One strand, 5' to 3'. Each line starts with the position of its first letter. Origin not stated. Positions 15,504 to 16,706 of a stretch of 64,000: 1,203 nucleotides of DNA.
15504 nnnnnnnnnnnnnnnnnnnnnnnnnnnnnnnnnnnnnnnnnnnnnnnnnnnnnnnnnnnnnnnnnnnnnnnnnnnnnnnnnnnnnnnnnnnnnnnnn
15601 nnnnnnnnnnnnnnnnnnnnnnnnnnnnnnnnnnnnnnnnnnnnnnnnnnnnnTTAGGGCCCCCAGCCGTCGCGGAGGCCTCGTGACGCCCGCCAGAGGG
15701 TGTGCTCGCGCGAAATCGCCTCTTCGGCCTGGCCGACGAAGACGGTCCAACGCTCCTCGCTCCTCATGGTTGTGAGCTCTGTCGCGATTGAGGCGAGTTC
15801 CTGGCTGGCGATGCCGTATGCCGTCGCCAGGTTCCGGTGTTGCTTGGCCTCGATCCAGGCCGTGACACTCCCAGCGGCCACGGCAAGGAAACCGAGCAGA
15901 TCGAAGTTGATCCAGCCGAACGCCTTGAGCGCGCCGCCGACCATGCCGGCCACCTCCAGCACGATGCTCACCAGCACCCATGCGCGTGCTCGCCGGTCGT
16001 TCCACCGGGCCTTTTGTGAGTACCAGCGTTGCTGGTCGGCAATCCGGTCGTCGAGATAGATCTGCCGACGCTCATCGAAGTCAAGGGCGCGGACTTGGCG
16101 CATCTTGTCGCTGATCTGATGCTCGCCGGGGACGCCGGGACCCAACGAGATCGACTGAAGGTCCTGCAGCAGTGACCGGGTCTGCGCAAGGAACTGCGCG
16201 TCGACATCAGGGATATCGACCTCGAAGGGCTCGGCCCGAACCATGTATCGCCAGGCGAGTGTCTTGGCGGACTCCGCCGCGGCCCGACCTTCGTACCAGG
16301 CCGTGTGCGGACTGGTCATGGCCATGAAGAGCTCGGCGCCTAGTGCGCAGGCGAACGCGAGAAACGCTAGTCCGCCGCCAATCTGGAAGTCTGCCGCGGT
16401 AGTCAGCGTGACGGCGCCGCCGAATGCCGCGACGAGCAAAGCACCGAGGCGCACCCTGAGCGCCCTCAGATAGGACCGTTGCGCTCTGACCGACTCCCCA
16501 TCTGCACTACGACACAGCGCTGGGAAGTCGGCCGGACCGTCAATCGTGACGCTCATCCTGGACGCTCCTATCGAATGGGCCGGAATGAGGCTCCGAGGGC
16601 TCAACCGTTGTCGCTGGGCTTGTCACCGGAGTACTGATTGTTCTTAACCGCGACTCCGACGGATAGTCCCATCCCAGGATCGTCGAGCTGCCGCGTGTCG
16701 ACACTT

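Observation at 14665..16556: Convergent pair of divergent 4-TM SLATT/DUF4231-like proteins with no recognisable sensor partner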

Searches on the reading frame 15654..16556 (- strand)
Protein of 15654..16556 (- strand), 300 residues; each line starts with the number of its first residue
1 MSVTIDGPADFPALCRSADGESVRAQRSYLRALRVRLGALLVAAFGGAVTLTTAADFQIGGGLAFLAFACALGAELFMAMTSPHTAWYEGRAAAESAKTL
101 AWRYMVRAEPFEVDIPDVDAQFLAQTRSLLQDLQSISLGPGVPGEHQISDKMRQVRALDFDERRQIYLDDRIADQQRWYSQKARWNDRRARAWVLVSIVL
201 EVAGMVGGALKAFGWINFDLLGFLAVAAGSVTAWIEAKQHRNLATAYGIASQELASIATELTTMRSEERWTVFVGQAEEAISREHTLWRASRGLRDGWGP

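Call 3: search_protein_families(library=pfam, proteins=[window:15654-16556:-], max_evalue=1)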
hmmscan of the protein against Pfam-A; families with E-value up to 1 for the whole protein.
window:15654-16556:- (300 aa): 6 families
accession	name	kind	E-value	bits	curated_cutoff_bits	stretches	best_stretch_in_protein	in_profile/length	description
PF18184.6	SLATT_3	-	5.3e-42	144.1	26.3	1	12-164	1-155/155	SMODS and SLOG-associating 2TM effector domain 3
PF18181.6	SLATT_1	-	1.6e-36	125.4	26.3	1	167-288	1-122/122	SMODS and SLOG-associating 2TM effector domain 1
PF14015.11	DUF4231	-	1.9e-15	57.6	24.7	1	22-112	6-96/103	Protein of unknown function (DUF4231)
PF11239.13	DUF3040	-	0.00081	20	24.7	2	182-230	36-82/84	Protein of unknown function (DUF3040)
PF00487.30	FA_desaturase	-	0.051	13.8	29.7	1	170-248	117-186/253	Fatty acid desaturase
PF20990.2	DUF2207_C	-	0.089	12.9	33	0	171-238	121-186/247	Predicted membrane protein (DUF2207) C-terminal domain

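Call 4: search_protein_families(library=ncbifam, proteins=[window:15654-16556:-], max_evalue=1)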
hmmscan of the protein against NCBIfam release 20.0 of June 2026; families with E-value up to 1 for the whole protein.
window:15654-16556:- (300 aa): 6 families
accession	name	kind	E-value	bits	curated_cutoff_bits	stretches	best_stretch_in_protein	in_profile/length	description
NF033610.1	SLATT_3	domain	4.6e-49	166.7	45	1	11-175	1-170/170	SLATT domain-containing protein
NF033634.1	SLATT_1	domain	1e-34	119.4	41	2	167-292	1-132/132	SLATT domain-containing protein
NF058603.1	SCO2097_fam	equivalog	0.006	16.9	110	1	180-270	31-124/129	SCO2097 family morphological protein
NF033633.1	SLATT_2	domain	0.016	14.8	40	1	170-231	28-89/182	SLATT domain-containing protein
NF047839.1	PspM_Rv2743c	equivalog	0.028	14.3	80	1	177-244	4-69/220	phage shock envelope stress response protein PspM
NF003157.0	PRK04132.1-2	equivalog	0.24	9.2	1103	1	118-175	785-838/864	replication factor C small subunit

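Call 5: search_protein_families(library=padloc, proteins=[window:15654-16556:-], max_evalue=1)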
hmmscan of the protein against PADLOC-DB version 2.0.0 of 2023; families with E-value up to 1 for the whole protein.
window:15654-16556:- (300 aa): 0 families

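Call 44: find_homologous_proteins(query=window:15657-16556:-)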
Query window:15657-16556:- (300 aa): 983 proteins with E <= 0.001 among 8000 candidates; the best 120 are listed.
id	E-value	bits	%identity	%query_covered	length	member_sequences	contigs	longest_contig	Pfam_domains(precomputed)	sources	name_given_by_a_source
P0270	1.0e-191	654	99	100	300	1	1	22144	PF18181.7,PF18184.7,PF14015.12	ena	-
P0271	8.8e-176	601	92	100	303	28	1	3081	PF18181.7,PF18184.7,PF14015.12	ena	-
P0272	2.8e-170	583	100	89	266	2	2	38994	PF18181.7,PF18184.7,PF14015.12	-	-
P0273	1.2e-168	578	88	99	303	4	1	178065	PF18181.7,PF18184.7,PF14015.12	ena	-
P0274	4.0e-167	573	90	98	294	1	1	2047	PF18181.7,PF18184.7,PF14015.12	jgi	jgi:SMODS and SLOG-associating 2TM effector domain 3/SMODS and SLOG-associating 2TM effector domain 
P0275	1.9e-161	554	86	99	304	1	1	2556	PF18181.7,PF18184.7,PF14015.12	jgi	-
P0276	2.5e-160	550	85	99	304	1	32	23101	PF18181.7,PF18184.7,PF14015.12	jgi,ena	jgi:hypothetical protein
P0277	3.1e-160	550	86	99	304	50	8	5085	PF18181.7,PF18184.7,PF14015.12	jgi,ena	jgi:hypothetical protein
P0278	3.2e-160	550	87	98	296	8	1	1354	PF18181.7,PF18184.7,PF14015.12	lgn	-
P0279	5.3e-160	549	85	99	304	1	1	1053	PF18181.7,PF18184.7,PF14015.12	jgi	jgi:hypothetical protein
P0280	9.7e-160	549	85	99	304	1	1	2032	PF18181.7,PF18184.7,PF14015.12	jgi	jgi:hypothetical protein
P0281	1.4e-159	548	84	99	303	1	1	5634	PF18181.7,PF18184.7,PF14015.12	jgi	jgi:hypothetical protein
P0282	1.4e-159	548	85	99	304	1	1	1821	PF18181.7,PF18184.7,PF14015.12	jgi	-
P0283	1.5e-159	548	85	99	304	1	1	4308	PF18181.7,PF18184.7,PF14015.12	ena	-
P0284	1.6e-159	548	85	99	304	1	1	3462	PF18181.7,PF18184.7,PF14015.12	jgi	jgi:hypothetical protein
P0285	1.7e-159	548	85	99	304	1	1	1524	PF18181.7,PF18184.7,PF14015.12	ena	-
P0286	1.7e-159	548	84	99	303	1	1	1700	PF18181.7,PF18184.7,PF14015.12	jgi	jgi:hypothetical protein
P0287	1.8e-159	548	85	99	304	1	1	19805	PF18181.7,PF18184.7,PF14015.12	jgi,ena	-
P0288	2.4e-159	547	87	98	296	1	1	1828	PF18181.7,PF18184.7,PF14015.12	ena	-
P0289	3.9e-159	547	85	99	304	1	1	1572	PF18181.7,PF18184.7,PF14015.12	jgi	jgi:hypothetical protein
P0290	5.1e-159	546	85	99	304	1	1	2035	PF18181.7,PF18184.7,PF14015.12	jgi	jgi:hypothetical protein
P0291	5.3e-159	546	85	99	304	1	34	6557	PF18181.7,PF18184.7,PF14015.12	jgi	jgi:hypothetical protein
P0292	6.9e-159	546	85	99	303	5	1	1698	PF18181.7,PF18184.7,PF14015.12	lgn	-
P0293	1.6e-158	545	84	99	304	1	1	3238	PF18181.7,PF18184.7,PF14015.12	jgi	jgi:hypothetical protein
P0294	1.6e-158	545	84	99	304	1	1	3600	PF18181.7,PF18184.7,PF14015.12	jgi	jgi:hypothetical protein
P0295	1.9e-158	544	85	99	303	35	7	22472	PF18181.7,PF18184.7,PF14015.12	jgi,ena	jgi:hypothetical protein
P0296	2.2e-158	544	84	99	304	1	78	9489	PF18181.7,PF18184.7,PF14015.12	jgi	jgi:hypothetical protein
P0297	6.5e-158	543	84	99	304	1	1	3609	PF18181.7,PF18184.7,PF14015.12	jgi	jgi:hypothetical protein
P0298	6.7e-158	543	85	99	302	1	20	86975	PF18181.7,PF18184.7,PF14015.12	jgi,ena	jgi:hypothetical protein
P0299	7.4e-158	542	85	99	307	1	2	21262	PF18181.7,PF18184.7,PF14015.12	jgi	jgi:hypothetical protein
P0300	7.5e-158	542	84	99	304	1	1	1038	PF18181.7,PF18184.7,PF14015.12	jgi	jgi:hypothetical protein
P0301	1.2e-157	542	84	99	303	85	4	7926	PF18181.7,PF18184.7,PF14015.12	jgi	jgi:hypothetical protein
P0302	1.4e-157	542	84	99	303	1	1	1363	PF18181.7,PF18184.7,PF14015.12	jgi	jgi:hypothetical protein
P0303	1.5e-157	541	84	99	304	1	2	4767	PF18181.7,PF18184.7,PF14015.12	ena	-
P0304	2.6e-157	541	84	99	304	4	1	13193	PF18181.7,PF18184.7,PF14015.12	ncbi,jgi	ncbi:MAG TPA: DUF4231 domain-containing protein [Propionibacteriaceae bacterium]|jgi:hypothetical pr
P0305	6.6e-157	539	84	98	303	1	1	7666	PF18181.7,PF18184.7,PF14015.12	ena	-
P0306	6.8e-157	539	85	98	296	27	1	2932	PF18181.7,PF18184.7,PF14015.12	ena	-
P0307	7.7e-157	539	84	99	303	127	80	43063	PF18181.7,PF18184.7,PF14015.12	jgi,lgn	jgi:hypothetical protein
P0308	1.1e-156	539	83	99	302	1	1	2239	PF18181.7,PF18184.7,PF14015.12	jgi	jgi:SMODS and SLOG-associating 2TM effector domain 3/SMODS and SLOG-associating 2TM effector domain 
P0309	1.1e-156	539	84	99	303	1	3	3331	PF18181.7,PF18184.7,PF14015.12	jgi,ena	jgi:hypothetical protein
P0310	1.3e-156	538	84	99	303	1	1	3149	PF18181.7,PF18184.7,PF14015.12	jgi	jgi:SMODS and SLOG-associating 2TM effector domain 3/SMODS and SLOG-associating 2TM effector domain 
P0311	1.3e-156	538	84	99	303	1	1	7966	PF18181.7,PF18184.7,PF14015.12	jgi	jgi:hypothetical protein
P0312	1.4e-156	538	83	99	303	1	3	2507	PF18181.7,PF18184.7,PF14015.12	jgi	jgi:hypothetical protein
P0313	2.1e-156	538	83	99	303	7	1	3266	PF18181.7,PF18184.7,PF14015.12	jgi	jgi:hypothetical protein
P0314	2.8e-156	537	83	99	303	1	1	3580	PF18181.7,PF18184.7,PF14015.12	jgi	jgi:hypothetical protein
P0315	3.0e-156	537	84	99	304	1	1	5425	PF18181.7,PF18184.7,PF14015.12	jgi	-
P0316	5.0e-156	536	83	99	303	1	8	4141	PF18181.7,PF18184.7,PF14015.12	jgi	jgi:hypothetical protein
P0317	6.9e-156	536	83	99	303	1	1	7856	PF18181.7,PF18184.7,PF14015.12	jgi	jgi:hypothetical protein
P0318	7.2e-156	536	83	99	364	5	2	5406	PF18181.7,PF18184.7,PF14015.12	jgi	jgi:hypothetical protein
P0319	7.4e-156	536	83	99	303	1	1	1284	PF18181.7,PF18184.7,PF14015.12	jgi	jgi:hypothetical protein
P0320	8.3e-156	536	83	99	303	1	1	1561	PF18181.7,PF18184.7,PF14015.12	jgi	jgi:hypothetical protein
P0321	1.2e-155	535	83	98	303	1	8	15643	PF18181.7,PF18184.7,PF14015.12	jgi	jgi:SMODS and SLOG-associating 2TM effector domain 3/SMODS and SLOG-associating 2TM effector domain 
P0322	2.6e-155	534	83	99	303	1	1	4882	PF18181.7,PF18184.7,PF14015.12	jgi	jgi:hypothetical protein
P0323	2.9e-155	534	82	99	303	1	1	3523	PF18181.7,PF18184.7,PF14015.12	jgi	jgi:hypothetical protein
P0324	2.9e-155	534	83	99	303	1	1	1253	PF18181.7,PF18184.7,PF14015.12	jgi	jgi:SMODS and SLOG-associating 2TM effector domain 3/SMODS and SLOG-associating 2TM effector domain 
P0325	4.7e-155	533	82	99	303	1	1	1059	PF18181.7,PF18184.7,PF14015.12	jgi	jgi:SMODS and SLOG-associating 2TM effector domain 3/SMODS and SLOG-associating 2TM effector domain 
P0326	5.4e-155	533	83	99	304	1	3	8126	PF18181.7,PF18184.7,PF14015.12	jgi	jgi:hypothetical protein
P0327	6.6e-155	533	83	99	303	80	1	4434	PF18181.7,PF18184.7,PF14015.12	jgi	jgi:hypothetical protein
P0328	1.0e-154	532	83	99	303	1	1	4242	PF18181.7,PF18184.7,PF14015.12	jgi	jgi:SMODS and SLOG-associating 2TM effector domain 3/SMODS and SLOG-associating 2TM effector domain 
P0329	1.2e-154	532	82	98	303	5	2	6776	PF18181.7,PF18184.7,PF14015.12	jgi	jgi:SMODS and SLOG-associating 2TM effector domain 3/SMODS and SLOG-associating 2TM effector domain 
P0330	1.4e-154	532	83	99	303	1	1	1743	PF18181.7,PF18184.7,PF14015.12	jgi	jgi:SMODS and SLOG-associating 2TM effector domain 3/SMODS and SLOG-associating 2TM effector domain 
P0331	1.6e-154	531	83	99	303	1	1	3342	PF18181.7,PF18184.7,PF14015.12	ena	-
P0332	1.6e-154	531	84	99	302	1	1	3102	PF18181.7,PF18184.7,PF14015.12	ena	-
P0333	1.7e-154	531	83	99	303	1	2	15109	PF18181.7,PF18184.7,PF14015.12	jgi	jgi:SMODS and SLOG-associating 2TM effector domain 3/SMODS and SLOG-associating 2TM effector domain 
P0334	2.1e-154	531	83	98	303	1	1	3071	PF18181.7,PF18184.7,PF14015.12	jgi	jgi:SMODS and SLOG-associating 2TM effector domain 3/SMODS and SLOG-associating 2TM effector domain 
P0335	2.3e-154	531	83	99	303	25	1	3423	PF18181.7,PF18184.7,PF14015.12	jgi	jgi:hypothetical protein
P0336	3.1e-154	531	83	99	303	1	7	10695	PF18181.7,PF18184.7,PF14015.12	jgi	jgi:hypothetical protein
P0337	3.9e-154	530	83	99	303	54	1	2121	PF18181.7,PF18184.7,PF14015.12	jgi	jgi:hypothetical protein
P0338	4.0e-154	530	82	99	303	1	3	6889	PF18181.7,PF18184.7,PF14015.12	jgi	jgi:hypothetical protein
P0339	4.2e-154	530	82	99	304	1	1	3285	PF18181.7,PF18184.7,PF14015.12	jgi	jgi:SMODS and SLOG-associating 2TM effector domain 3/SMODS and SLOG-associating 2TM effector domain 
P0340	4.7e-154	530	83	99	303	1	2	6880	PF18181.7,PF18184.7,PF14015.12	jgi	jgi:SMODS and SLOG-associating 2TM effector domain 3/SMODS and SLOG-associating 2TM effector domain 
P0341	4.8e-154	530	83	99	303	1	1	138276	PF18181.7,PF18184.7,PF14015.12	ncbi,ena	-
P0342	5.0e-154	530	82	99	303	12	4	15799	PF18181.7,PF18184.7,PF14015.12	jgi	jgi:hypothetical protein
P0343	5.1e-154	530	83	99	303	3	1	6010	PF18181.7,PF18184.7,PF14015.12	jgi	jgi:hypothetical protein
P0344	5.2e-154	530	83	99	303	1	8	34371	PF18181.7,PF18184.7,PF14015.12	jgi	jgi:hypothetical protein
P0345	5.5e-154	530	83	99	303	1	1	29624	PF18181.7,PF18184.7,PF14015.12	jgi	jgi:SMODS and SLOG-associating 2TM effector domain 3/SMODS and SLOG-associating 2TM effector domain 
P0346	6.3e-154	529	83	99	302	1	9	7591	PF18181.7,PF18184.7,PF14015.12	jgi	jgi:SMODS and SLOG-associating 2TM effector domain 3/SMODS and SLOG-associating 2TM effector domain 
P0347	6.6e-154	529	83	99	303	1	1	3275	PF18181.7,PF18184.7,PF14015.12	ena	-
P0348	6.9e-154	529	82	99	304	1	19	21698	PF18181.7,PF18184.7,PF14015.12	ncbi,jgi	jgi:hypothetical protein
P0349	8.1e-154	529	83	99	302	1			PF18181.7,PF18184.7,PF14015.12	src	-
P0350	8.3e-154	529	83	99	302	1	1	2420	PF18181.7,PF18184.7,PF14015.12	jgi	jgi:hypothetical protein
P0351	9.2e-154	529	83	98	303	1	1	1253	PF18181.7,PF18184.7,PF14015.12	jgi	jgi:SMODS and SLOG-associating 2TM effector domain 3/SMODS and SLOG-associating 2TM effector domain 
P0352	9.2e-154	529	82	99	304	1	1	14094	PF18181.7,PF18184.7,PF14015.12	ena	-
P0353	1.2e-153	529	83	99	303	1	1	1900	PF18181.7,PF18184.7,PF14015.12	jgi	-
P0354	1.4e-153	528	83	99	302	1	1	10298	PF18181.7,PF18184.7,PF14015.12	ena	-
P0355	1.7e-153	528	81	100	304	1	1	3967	PF18181.7,PF18184.7,PF14015.12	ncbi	-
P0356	2.0e-153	528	83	98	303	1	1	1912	PF18181.7,PF18184.7,PF14015.12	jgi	jgi:SMODS and SLOG-associating 2TM effector domain 3/SMODS and SLOG-associating 2TM effector domain 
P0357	2.6e-153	527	82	99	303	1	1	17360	PF18181.7,PF18184.7,PF14015.12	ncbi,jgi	jgi:SMODS and SLOG-associating 2TM effector domain 3/SMODS and SLOG-associating 2TM effector domain 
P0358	3.7e-153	527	83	99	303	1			PF18181.7,PF18184.7,PF14015.12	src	-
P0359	4.1e-153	527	84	98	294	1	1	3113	PF18181.7,PF18184.7,PF14015.12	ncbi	ncbi:MAG TPA: DUF4231 domain-containing protein, partial [Propionibacteriaceae bacterium]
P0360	7.3e-153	526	83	99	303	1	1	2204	PF18181.7,PF18184.7,PF14015.12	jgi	jgi:hypothetical protein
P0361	7.9e-153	526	82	99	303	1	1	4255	PF18181.7,PF18184.7,PF14015.12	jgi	jgi:SMODS and SLOG-associating 2TM effector domain 3/SMODS and SLOG-associating 2TM effector domain 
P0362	1.0e-152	526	82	99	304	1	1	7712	PF18181.7,PF18184.7,PF14015.12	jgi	jgi:SMODS and SLOG-associating 2TM effector domain 3/SMODS and SLOG-associating 2TM effector domain 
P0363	2.1e-152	524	82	99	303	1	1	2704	PF18181.7,PF18184.7,PF14015.12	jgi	jgi:cation transport ATPase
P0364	2.2e-152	524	82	98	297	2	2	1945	PF18181.7,PF18184.7,PF14015.12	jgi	jgi:hypothetical protein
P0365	2.3e-152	524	82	98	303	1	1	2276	PF18181.7,PF18184.7,PF14015.12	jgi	jgi:SMODS and SLOG-associating 2TM effector domain 3/SMODS and SLOG-associating 2TM effector domain 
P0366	2.6e-152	524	82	99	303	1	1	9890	PF18181.7,PF18184.7,PF14015.12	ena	-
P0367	3.1e-152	524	82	98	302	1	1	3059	PF18181.7,PF18184.7,PF14015.12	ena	-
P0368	2.1e-151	521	81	99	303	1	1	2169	PF18181.7,PF18184.7,PF14015.12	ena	-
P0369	2.5e-151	521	81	98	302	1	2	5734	PF18181.7,PF18184.7,PF14015.12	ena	-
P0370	3.2e-151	521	82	99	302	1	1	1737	PF18181.7,PF18184.7,PF14015.12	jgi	jgi:hypothetical protein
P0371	4.3e-151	520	82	100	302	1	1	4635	PF18181.7,PF18184.7,PF14015.12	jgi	jgi:SMODS and SLOG-associating 2TM effector domain 3/SMODS and SLOG-associating 2TM effector domain 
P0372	6.6e-151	520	82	98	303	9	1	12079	PF18181.7,PF18184.7,PF14015.12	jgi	jgi:SMODS and SLOG-associating 2TM effector domain 3/SMODS and SLOG-associating 2TM effector domain 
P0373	7.3e-151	519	81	98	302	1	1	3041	PF18181.7,PF18184.7,PF14015.12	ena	-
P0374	1.0e-150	519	81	99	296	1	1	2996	PF18181.7,PF18184.7,PF14015.12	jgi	jgi:SMODS and SLOG-associating 2TM effector domain 3/SMODS and SLOG-associating 2TM effector domain 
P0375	2.1e-150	518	81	98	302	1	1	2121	PF18181.7,PF18184.7,PF14015.12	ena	-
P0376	8.8e-150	516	79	100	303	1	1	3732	PF18181.7,PF18184.7,PF14015.12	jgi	jgi:SMODS and SLOG-associating 2TM effector domain 3/SMODS and SLOG-associating 2TM effector domain 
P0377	1.9e-149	515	81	99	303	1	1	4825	PF18181.7,PF18184.7,PF14015.12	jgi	jgi:hypothetical protein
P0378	5.2e-149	513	80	99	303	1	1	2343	PF18181.7,PF18184.7,PF14015.12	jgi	jgi:SMODS and SLOG-associating 2TM effector domain 3/SMODS and SLOG-associating 2TM effector domain 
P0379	2.5e-147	508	79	99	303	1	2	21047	PF18181.7,PF18184.7,PF14015.12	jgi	jgi:SMODS and SLOG-associating 2TM effector domain 3/SMODS and SLOG-associating 2TM effector domain 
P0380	3.1e-147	508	90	88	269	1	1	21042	PF18181.7,PF18184.7,PF14015.12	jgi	jgi:hypothetical protein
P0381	2.9e-145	501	78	99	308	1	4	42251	PF18181.7,PF18184.7,PF14015.12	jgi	jgi:hypothetical protein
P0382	6.8e-143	493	75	99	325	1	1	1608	PF18181.7,PF18184.7,PF14015.12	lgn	-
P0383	2.1e-141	488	85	87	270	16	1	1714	PF18181.7,PF18184.7,PF14015.12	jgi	jgi:hypothetical protein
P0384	1.9e-139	482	84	87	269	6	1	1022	PF18181.7,PF18184.7,PF14015.12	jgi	jgi:hypothetical protein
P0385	4.8e-138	477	84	87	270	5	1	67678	PF18181.7,PF18184.7,PF14015.12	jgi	jgi:hypothetical protein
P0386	3.8e-135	468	82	87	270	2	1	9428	PF18181.7,PF18184.7,PF14015.12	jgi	jgi:hypothetical protein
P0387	9.4e-135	467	82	87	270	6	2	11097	PF18181.7,PF18184.7,PF14015.12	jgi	jgi:hypothetical protein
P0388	1.2e-134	466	83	87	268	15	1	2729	PF18181.7,PF18184.7,PF14015.12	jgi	jgi:hypothetical protein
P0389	1.2e-133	463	82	87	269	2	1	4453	PF18181.7,PF18184.7,PF14015.12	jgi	jgi:hypothetical protein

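Call 86: predict_structure(alignment_id=A2)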
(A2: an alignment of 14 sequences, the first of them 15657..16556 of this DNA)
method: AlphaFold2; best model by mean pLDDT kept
length: 300 residues; sequences in the alignment: 14
mean_pLDDT: 60.3   pTM: 0.52
mean pLDDT of the five models: 60.3, 57.0, 56.1, 53.4, 39.8
residues with pLDDT >= 90: 0; 70-90: 101; 50-70: 108; < 50: 91
segments of 3 or more residues with pLDDT < 50: 1-26, 28-30, 46-53, 56-58, 60-62, 75-85, 108-113, 131-147, 289-300
pLDDT, mean of each block of 10 residues (from residue 1): 31 43 47 53 49 49 53 47 50 65 61 53 59 39 46 69 82 81 78 75 67 57 65 74 76 83 83 77 60 38
secondary structure, 60 per line:
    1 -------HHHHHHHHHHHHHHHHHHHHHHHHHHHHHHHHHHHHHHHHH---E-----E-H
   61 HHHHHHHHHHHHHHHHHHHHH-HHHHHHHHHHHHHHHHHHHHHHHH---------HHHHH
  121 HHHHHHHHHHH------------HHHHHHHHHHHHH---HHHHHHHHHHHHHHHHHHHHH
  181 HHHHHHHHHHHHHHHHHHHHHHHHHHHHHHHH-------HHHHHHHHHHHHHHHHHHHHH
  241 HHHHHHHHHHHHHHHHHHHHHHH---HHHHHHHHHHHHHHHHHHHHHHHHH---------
elements in order: H8-48 H60-81 H83-106 H116-131 H144-156 H160-212 H220-263 H267-291
